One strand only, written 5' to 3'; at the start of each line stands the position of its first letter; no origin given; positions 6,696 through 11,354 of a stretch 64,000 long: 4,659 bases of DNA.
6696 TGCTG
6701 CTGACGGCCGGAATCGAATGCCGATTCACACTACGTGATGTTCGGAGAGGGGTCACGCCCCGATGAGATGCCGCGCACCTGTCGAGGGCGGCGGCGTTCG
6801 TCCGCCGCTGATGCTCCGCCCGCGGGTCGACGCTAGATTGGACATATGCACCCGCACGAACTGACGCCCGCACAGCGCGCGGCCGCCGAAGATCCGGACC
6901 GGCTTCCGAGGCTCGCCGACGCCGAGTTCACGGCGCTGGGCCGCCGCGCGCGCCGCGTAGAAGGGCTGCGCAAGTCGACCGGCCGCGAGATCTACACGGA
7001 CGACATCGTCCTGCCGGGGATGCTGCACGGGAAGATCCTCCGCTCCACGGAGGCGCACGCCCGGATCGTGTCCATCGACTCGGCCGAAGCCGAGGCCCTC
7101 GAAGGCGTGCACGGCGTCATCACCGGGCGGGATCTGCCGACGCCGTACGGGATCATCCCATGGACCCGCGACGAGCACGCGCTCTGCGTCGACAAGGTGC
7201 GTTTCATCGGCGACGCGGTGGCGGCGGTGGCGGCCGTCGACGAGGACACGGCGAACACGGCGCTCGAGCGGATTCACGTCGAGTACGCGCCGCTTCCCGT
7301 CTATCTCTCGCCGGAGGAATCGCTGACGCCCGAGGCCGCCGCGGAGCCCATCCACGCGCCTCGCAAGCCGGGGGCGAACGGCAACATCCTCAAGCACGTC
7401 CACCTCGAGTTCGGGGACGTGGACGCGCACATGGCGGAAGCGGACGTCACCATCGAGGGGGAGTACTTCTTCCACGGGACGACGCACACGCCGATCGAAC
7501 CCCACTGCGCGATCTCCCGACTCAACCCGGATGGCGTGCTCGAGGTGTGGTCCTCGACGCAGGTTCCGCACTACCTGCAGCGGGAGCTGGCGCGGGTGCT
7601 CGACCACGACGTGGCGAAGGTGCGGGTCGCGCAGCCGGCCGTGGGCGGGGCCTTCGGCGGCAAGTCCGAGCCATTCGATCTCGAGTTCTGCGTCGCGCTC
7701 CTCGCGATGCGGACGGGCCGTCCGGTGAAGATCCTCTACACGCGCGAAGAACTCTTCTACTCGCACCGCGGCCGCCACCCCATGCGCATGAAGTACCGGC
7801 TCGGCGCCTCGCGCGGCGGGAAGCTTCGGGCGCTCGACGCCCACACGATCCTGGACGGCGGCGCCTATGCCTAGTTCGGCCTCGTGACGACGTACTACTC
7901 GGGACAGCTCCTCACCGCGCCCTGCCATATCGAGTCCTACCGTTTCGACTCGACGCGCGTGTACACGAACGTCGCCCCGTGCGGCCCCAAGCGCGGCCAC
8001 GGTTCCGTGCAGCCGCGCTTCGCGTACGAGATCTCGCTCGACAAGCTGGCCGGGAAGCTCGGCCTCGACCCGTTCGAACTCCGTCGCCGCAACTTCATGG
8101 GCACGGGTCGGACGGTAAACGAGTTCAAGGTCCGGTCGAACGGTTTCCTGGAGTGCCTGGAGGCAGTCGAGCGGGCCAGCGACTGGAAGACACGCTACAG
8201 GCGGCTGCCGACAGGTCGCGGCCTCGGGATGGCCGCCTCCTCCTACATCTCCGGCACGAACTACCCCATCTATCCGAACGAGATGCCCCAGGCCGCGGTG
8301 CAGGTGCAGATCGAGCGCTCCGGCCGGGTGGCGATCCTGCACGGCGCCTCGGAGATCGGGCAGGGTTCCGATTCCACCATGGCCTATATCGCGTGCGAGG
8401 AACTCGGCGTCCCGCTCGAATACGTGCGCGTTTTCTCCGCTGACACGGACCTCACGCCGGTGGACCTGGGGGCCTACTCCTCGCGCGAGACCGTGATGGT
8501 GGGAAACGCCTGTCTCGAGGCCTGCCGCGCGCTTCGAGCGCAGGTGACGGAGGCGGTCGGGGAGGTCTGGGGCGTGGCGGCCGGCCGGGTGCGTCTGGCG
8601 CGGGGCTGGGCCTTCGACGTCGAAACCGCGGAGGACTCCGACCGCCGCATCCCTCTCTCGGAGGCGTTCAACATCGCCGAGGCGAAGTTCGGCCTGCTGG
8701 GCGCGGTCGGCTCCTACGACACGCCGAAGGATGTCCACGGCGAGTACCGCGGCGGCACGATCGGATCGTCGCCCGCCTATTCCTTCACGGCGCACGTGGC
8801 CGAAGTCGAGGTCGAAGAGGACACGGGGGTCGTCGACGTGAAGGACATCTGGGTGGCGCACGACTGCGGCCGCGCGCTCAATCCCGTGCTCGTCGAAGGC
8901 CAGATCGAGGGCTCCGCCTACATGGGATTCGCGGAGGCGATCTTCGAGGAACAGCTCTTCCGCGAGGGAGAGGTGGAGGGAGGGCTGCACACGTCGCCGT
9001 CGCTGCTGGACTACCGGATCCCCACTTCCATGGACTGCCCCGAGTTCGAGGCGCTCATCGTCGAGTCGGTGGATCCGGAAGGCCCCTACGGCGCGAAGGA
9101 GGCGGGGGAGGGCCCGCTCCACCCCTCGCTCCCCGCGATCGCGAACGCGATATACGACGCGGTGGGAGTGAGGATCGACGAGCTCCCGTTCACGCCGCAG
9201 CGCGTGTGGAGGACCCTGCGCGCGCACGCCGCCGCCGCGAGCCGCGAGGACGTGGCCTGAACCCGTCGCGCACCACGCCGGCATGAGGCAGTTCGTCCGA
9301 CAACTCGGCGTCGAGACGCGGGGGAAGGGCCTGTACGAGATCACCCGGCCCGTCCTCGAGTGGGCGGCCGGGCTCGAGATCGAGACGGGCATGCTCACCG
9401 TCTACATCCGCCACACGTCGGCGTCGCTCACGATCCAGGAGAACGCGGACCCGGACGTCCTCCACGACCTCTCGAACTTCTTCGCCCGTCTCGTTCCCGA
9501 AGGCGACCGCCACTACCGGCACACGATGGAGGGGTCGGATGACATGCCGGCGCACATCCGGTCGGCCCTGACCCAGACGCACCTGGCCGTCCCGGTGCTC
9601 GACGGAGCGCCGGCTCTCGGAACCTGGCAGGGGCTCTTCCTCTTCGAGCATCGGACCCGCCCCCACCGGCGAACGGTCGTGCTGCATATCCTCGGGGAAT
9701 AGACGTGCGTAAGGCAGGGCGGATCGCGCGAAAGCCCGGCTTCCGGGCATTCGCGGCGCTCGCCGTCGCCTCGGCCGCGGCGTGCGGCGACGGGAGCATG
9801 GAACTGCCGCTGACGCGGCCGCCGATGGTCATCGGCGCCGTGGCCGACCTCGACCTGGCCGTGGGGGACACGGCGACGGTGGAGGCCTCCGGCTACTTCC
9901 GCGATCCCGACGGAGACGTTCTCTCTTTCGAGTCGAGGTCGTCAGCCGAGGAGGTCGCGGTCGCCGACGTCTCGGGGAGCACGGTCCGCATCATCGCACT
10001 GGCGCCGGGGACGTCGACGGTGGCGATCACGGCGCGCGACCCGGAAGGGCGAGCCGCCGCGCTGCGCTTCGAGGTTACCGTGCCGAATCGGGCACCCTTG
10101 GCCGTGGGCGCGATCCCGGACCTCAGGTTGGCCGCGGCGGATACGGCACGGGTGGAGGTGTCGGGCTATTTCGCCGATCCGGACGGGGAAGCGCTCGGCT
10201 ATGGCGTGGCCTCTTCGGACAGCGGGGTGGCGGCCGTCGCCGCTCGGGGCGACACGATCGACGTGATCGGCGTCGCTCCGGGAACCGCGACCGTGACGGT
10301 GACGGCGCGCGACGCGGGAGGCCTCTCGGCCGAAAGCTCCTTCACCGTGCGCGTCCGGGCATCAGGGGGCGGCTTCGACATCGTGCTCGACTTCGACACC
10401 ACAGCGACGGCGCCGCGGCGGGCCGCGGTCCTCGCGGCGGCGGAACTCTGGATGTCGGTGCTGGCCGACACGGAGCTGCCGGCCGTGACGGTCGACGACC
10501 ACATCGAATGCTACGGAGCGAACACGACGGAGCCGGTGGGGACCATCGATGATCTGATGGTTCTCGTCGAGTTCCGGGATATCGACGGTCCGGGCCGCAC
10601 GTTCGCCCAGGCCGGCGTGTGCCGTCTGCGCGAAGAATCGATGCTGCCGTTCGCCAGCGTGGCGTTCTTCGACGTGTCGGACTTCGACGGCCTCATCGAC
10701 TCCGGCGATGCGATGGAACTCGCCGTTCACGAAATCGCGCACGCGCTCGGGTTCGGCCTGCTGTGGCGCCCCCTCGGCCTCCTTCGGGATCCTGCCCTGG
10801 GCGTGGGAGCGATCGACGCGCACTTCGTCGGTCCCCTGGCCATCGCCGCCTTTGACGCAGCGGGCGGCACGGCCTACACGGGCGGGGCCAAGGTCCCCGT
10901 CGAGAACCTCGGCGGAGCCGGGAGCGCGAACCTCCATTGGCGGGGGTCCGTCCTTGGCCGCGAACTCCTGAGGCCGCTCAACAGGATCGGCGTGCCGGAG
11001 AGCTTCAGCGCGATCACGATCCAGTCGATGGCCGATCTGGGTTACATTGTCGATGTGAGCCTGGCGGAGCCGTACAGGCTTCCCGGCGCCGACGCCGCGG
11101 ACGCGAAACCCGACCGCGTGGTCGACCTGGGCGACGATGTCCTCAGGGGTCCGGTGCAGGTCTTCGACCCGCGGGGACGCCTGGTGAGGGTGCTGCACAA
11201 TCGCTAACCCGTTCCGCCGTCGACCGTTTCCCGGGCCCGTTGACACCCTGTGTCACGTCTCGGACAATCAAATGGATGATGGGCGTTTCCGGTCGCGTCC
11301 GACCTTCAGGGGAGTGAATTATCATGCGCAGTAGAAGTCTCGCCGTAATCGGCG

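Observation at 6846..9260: Molybdopterin hydroxylase large subunit split by one in-frame amber codon, with no partner subunits nearby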

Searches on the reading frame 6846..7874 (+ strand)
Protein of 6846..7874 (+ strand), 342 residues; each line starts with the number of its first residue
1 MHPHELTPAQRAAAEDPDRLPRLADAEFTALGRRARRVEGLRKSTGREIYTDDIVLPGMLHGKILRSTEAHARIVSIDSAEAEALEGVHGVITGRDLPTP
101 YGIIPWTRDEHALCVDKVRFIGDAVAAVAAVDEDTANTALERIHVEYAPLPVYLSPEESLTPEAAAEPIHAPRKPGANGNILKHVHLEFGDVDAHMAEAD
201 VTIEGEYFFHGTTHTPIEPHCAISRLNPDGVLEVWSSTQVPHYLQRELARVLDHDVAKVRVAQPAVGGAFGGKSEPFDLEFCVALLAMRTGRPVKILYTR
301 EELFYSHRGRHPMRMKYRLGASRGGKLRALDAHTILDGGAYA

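Call 6: search_protein_families(library=pfam, proteins=[window:6846-7871:+])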
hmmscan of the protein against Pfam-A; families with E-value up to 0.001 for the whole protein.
window:6846-7871:+ (342 aa): 2 families
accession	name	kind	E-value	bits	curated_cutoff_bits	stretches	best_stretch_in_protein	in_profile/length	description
PF02738.23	MoCoBD_1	-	4.2e-53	180.4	27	1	178-342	6-169/244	Molybdopterin cofactor-binding domain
PF01315.27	Ald_Xan_dh_C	-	1.8e-32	112.4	31.3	1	45-151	1-110/110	Aldehyde oxidase and xanthine dehydrogenase, a/b hammerhead domain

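Call 9: list_cluster_members(proteins=[window:6846-7871:+, window:7884-9257:+, window:9283-9699:+])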
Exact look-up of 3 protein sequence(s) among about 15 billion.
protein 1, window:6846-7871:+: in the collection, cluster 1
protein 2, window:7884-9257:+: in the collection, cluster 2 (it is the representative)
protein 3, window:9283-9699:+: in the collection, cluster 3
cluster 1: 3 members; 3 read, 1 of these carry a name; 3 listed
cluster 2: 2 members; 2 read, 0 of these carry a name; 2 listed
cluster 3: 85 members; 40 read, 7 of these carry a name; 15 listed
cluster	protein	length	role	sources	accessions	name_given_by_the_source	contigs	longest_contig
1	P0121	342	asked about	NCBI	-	-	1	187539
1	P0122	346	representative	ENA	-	-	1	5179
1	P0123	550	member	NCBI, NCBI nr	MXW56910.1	MAG: molybdopterin-dependent oxidoreductase, partial [Gemmatimonadales bacterium] | molybdopterin-dependent oxidoreductase [Gemmatimonadales bacterium]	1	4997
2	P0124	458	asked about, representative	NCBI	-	-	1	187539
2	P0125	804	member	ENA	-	-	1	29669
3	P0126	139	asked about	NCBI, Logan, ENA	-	-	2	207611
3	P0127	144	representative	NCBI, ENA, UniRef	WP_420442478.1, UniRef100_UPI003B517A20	secondary thiamine-phosphate synthase enzyme YjbQ [Candidatus Palauibacter sp.] | secondary thiamine-phosphate synthase enzyme YjbQ n=1 Tax=Candidatus Palauibacter sp. ...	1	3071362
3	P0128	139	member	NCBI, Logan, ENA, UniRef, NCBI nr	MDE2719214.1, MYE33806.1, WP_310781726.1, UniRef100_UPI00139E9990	secondary thiamine-phosphate synthase enzyme YjbQ [Candidatus Palauibacter ... | secondary thiamine-phosphate synthase enzyme YjbQ n=1 Tax=Candidatus Palauibacter ...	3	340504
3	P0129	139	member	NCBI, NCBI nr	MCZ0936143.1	MAG: secondary thiamine-phosphate synthase enzyme YjbQ [Gemmatimonadetes bacterium] | secondary thiamine-phosphate synthase enzyme YjbQ [Candidatus Palauibacter rhopaloidicola]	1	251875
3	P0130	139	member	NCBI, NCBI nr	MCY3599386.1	MAG: secondary thiamine-phosphate synthase enzyme YjbQ [Gemmatimonadetes bacterium] | secondary thiamine-phosphate synthase enzyme YjbQ [Candidatus Palauibacter australiensis]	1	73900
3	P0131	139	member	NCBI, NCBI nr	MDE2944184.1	MAG: secondary thiamine-phosphate synthase enzyme YjbQ [Gemmatimonadota bacterium] | secondary thiamine-phosphate synthase enzyme YjbQ [Gemmatimonadota bacterium]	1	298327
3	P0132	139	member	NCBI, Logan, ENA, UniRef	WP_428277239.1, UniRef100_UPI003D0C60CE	secondary thiamine-phosphate synthase enzyme YjbQ [Candidatus Palauibacter sp.] | secondary thiamine-phosphate synthase enzyme YjbQ n=1 Tax=Candidatus Palauibacter sp. ...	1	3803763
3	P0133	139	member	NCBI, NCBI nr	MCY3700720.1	MAG: secondary thiamine-phosphate synthase enzyme YjbQ [Gemmatimonadetes bacterium] | secondary thiamine-phosphate synthase enzyme YjbQ [Gemmatimonadota bacterium]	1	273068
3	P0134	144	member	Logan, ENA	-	-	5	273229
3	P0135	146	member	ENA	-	-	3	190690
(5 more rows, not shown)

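Call 16: find_encoding_contigs(protein=window:6846-7874:+, flank=10000, max_places=5)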
Protein window:6846-7874:+ (342 aa): no gene with exactly this product is on record in the collection.

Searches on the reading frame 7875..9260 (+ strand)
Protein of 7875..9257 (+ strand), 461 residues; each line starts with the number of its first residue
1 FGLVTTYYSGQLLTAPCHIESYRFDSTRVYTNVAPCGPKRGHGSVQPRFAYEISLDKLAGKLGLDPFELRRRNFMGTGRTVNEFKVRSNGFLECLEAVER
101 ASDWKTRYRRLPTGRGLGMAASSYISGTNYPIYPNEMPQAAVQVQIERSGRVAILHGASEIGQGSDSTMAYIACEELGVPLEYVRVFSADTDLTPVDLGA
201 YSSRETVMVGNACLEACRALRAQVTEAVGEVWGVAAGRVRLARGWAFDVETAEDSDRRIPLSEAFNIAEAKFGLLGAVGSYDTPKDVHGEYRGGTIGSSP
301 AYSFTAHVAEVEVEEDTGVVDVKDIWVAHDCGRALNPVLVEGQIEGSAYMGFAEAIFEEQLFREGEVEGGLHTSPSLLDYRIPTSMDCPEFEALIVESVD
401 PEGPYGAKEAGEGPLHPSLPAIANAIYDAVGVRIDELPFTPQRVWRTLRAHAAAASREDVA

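Call 6: search_protein_families(library=pfam, proteins=[window:7875-9257:+])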
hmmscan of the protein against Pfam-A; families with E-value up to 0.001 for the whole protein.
window:7875-9257:+ (461 aa): 2 families
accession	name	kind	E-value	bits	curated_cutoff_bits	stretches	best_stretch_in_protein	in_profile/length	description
PF20256.3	MoCoBD_2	-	1.3e-65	222.1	27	1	101-389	5-283/283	Molybdopterin cofactor-binding domain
PF02738.23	MoCoBD_1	-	1.6e-15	57.3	27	1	4-74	174-244/244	Molybdopterin cofactor-binding domain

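Call 17: find_encoding_contigs(protein=window:7884-9260:+, flank=10000, max_places=5)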
Protein window:7884-9260:+ (458 aa): no gene with exactly this product is on record in the collection.
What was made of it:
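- Tried and rejected: I tried through its two ORF products; the encoding-contig index does not hold it (calls 16, 17).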

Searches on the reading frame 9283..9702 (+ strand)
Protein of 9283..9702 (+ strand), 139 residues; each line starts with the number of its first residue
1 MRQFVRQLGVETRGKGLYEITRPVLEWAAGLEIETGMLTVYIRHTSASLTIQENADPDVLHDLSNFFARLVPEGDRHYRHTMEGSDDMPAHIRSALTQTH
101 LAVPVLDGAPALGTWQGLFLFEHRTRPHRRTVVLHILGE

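Call 6: search_protein_families(library=pfam, proteins=[window:9283-9699:+])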
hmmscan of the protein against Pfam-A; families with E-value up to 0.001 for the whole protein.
window:9283-9699:+ (139 aa): 1 family
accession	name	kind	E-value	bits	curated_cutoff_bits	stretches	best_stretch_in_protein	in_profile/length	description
PF01894.22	UPF0047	-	3.6e-39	134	27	1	19-136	1-117/117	Uncharacterised protein family UPF0047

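Call 13: find_encoding_contigs(protein=window:9283-9702:+, flank=4000, max_places=10)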
Protein window:9283-9702:+ (139 aa): 4 contigs read that carry it; 4 places shown.
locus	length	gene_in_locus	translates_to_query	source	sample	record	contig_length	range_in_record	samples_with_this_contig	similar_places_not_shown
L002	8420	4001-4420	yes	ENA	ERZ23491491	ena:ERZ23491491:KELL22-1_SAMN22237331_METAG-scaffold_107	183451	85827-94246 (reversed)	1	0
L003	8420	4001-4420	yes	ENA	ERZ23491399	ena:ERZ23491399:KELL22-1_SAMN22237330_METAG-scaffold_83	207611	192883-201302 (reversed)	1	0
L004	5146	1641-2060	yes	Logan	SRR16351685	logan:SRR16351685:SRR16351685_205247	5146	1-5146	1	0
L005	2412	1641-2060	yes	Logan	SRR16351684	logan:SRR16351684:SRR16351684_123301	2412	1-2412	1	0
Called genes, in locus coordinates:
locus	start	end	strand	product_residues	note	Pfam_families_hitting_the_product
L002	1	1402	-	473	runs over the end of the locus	PF07969:Amidohydro_3, PF01979:Amidohydro_1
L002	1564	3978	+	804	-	PF01315:Ald_Xan_dh_C, PF02738:MoCoBD_1, PF20256:MoCoBD_2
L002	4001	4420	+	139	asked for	PF01894:YjbQ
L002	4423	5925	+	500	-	PF02368:Big_2 (faint), PF17963:Big_9 (faint), PF05345:He_PIG (faint), PF01457:Peptidase_M8 (faint)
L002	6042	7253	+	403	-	PF25917:BSH_RND, PF25973:BSH_CzcB (faint)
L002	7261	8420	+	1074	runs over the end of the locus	PF00873:ACR_tran, PF03176:MMPL (faint)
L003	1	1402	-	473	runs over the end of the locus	PF07969:Amidohydro_3, PF01979:Amidohydro_1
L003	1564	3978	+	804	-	PF01315:Ald_Xan_dh_C, PF02738:MoCoBD_1, PF20256:MoCoBD_2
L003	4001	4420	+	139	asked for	PF01894:YjbQ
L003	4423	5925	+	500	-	PF02368:Big_2 (faint), PF05345:He_PIG (faint), PF01457:Peptidase_M8 (faint)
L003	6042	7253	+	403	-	PF25917:BSH_RND, PF25973:BSH_CzcB (faint)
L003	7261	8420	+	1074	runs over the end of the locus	PF00873:ACR_tran, PF03176:MMPL (faint)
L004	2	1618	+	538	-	?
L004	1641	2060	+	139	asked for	PF01894:YjbQ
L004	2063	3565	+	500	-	PF02368:Big_2 (faint), PF05345:He_PIG (faint), PF01457:Peptidase_M8 (faint)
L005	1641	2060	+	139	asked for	PF01894:YjbQ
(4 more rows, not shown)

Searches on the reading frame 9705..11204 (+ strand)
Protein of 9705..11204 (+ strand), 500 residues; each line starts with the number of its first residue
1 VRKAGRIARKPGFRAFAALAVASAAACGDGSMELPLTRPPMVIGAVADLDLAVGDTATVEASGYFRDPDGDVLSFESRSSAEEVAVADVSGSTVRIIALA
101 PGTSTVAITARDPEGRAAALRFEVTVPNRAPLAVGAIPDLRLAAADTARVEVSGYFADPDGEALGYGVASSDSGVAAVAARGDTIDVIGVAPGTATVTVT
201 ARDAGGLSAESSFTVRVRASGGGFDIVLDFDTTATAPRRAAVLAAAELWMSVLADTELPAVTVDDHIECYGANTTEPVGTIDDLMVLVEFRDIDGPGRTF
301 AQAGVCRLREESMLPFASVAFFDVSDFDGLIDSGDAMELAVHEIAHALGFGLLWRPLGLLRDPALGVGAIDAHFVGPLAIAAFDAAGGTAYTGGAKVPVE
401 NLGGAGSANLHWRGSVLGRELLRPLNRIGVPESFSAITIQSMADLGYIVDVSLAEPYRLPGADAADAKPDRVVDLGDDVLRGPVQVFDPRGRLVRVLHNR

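Call 6: search_protein_families(library=pfam, proteins=[window:9705-11204:+])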
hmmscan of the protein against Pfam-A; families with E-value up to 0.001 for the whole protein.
window:9705-11204:+ (500 aa): 6 families
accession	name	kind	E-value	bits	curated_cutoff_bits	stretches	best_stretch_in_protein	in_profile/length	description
PF02368.24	Big_2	-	2.7e-06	27.7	22.8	0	169-206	39-74/79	Bacterial Ig-like domain (group 2)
PF05345.18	He_PIG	-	2.9e-06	28.1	24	0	190-217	68-95/96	Putative Ig domain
PF17963.7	Big_9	-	4.3e-06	28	23.6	0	128-215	1-88/89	Bacterial Ig domain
PF01457.22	Peptidase_M8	-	1.2e-05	24.7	21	1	284-455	167-333/529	Leishmanolysin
PF00801.26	PKD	-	4e-05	24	23.5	0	149-213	16-77/80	PKD domain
PF18911.6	PKD_4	-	6.7e-05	23.3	27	0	128-217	1-85/85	PKD domain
